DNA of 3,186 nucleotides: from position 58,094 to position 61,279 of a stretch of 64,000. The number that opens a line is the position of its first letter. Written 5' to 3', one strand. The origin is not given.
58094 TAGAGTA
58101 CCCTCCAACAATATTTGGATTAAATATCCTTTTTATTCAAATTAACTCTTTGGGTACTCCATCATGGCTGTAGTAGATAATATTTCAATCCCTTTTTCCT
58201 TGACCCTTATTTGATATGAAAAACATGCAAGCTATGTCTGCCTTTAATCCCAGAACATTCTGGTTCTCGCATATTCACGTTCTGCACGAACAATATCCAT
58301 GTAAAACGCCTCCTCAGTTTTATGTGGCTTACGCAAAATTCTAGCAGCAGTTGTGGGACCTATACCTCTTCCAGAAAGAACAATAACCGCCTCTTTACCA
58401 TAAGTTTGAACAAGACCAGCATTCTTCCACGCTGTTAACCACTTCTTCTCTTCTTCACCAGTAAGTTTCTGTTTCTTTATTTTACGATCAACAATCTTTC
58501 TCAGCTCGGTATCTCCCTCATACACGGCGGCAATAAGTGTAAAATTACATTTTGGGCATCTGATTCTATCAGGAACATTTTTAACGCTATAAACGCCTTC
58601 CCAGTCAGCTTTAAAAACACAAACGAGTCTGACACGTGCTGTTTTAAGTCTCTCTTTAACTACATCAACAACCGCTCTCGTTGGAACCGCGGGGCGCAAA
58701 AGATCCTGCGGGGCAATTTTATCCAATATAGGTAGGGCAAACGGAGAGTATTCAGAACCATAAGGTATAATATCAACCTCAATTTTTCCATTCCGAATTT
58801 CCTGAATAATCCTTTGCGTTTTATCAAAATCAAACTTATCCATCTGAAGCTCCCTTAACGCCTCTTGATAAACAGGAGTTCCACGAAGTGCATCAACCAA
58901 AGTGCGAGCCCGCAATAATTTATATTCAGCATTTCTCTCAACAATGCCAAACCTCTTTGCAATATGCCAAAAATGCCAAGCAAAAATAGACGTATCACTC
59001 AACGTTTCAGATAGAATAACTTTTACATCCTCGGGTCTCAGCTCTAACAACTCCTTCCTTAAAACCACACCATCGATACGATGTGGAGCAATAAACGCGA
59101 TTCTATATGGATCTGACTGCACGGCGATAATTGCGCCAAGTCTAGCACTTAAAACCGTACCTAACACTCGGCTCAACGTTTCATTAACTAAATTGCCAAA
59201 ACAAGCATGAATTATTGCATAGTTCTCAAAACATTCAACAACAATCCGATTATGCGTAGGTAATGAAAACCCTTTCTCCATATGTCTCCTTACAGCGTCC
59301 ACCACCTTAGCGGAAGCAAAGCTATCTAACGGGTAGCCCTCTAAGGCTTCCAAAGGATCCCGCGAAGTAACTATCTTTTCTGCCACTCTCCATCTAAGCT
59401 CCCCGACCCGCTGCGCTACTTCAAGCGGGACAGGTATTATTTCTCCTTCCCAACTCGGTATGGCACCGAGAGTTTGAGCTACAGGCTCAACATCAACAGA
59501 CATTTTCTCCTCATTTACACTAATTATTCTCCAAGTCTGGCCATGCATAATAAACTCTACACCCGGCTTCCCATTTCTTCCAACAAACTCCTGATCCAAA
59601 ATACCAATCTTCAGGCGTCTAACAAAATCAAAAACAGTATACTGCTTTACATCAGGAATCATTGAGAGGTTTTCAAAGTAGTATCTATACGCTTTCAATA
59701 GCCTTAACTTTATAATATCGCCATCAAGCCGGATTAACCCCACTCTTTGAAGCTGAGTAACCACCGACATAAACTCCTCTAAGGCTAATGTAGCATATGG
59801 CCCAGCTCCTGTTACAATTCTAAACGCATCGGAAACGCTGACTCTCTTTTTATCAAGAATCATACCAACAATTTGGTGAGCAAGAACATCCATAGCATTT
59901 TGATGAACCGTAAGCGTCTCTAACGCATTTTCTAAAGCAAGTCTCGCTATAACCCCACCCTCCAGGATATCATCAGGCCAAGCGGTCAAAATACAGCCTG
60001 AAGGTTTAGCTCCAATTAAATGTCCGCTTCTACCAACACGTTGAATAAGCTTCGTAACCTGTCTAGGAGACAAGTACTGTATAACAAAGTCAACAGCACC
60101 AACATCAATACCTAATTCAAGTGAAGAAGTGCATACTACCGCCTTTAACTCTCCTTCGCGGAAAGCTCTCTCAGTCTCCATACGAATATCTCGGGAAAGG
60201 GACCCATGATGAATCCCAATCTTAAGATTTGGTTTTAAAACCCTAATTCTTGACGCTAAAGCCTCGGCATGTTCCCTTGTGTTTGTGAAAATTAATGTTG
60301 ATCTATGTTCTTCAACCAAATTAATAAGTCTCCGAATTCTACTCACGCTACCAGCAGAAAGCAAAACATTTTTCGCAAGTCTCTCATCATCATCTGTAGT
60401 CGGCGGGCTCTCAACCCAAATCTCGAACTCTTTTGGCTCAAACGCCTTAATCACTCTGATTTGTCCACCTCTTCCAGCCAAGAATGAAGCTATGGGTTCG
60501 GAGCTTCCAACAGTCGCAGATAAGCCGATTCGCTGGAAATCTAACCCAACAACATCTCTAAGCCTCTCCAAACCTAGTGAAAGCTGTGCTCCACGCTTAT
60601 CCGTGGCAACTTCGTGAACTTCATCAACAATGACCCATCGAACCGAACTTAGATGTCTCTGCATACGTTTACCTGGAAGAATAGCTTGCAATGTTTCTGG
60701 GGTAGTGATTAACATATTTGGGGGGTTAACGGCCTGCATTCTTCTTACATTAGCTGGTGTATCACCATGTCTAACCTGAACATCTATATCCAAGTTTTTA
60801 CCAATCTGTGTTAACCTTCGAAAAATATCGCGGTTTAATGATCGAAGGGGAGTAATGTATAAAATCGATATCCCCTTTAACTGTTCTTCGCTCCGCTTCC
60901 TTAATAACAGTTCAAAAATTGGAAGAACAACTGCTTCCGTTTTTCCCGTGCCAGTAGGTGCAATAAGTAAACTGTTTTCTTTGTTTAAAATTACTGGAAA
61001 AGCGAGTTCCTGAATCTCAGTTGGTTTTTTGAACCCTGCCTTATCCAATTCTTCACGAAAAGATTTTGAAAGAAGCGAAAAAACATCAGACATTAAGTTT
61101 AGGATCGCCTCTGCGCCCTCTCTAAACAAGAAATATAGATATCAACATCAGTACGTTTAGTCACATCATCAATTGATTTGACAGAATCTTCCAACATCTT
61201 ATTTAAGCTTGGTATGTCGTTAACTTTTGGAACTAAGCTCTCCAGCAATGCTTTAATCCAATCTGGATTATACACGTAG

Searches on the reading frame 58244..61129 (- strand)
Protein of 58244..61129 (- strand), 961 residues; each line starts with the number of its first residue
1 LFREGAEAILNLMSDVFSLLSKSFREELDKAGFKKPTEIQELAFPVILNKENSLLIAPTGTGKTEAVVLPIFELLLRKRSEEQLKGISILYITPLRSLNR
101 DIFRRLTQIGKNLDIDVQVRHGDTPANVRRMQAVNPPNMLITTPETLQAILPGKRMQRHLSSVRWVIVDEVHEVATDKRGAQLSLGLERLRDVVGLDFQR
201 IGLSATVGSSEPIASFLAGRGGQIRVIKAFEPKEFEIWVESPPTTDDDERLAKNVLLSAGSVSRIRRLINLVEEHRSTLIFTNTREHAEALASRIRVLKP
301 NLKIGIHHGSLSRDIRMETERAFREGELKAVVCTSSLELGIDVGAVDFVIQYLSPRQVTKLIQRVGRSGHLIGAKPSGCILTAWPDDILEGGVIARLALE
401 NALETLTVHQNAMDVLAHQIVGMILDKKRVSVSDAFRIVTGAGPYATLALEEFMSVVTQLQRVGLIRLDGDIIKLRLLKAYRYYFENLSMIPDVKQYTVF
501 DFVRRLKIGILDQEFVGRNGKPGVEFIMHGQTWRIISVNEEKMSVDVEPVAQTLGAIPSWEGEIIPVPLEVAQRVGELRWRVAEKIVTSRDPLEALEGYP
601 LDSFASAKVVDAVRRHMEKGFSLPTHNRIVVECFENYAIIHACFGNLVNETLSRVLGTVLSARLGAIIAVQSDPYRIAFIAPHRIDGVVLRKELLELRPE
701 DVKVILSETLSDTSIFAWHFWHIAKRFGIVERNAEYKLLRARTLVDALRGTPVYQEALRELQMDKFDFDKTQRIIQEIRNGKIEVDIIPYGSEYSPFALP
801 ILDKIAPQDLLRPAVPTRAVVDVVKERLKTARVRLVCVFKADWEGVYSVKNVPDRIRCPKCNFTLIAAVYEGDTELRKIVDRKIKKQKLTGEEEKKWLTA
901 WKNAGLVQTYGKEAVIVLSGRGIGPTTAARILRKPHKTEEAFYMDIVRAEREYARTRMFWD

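Call 79: search_protein_families(library=pfam, proteins=[window:58244-61129:-], max_evalue=0.00001)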
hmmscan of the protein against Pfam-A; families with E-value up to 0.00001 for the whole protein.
window:58244-61129:- (961 aa): 5 families
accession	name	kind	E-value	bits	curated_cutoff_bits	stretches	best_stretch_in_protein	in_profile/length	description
PF08494.16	DEAD_assoc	-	1.1e-36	126.9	23.5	1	623-798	1-191/191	DEAD/H associated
PF00270.35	DEAD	-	1.3e-36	126.3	26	1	37-208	1-161/167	DEAD/DEAH box helicase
PF00271.37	Helicase_C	-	6.3e-21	75.1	23.5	1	265-369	3-107/110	Helicase conserved C-terminal domain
PF19306.5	WH_Lhr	-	6.6e-11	42.3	27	1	400-546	5-159/168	Large helicase-related protein, winged helix domain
PF04851.21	ResIII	-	4.5e-09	36.9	22.5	1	48-207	21-162/164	Type III restriction enzyme, res subunit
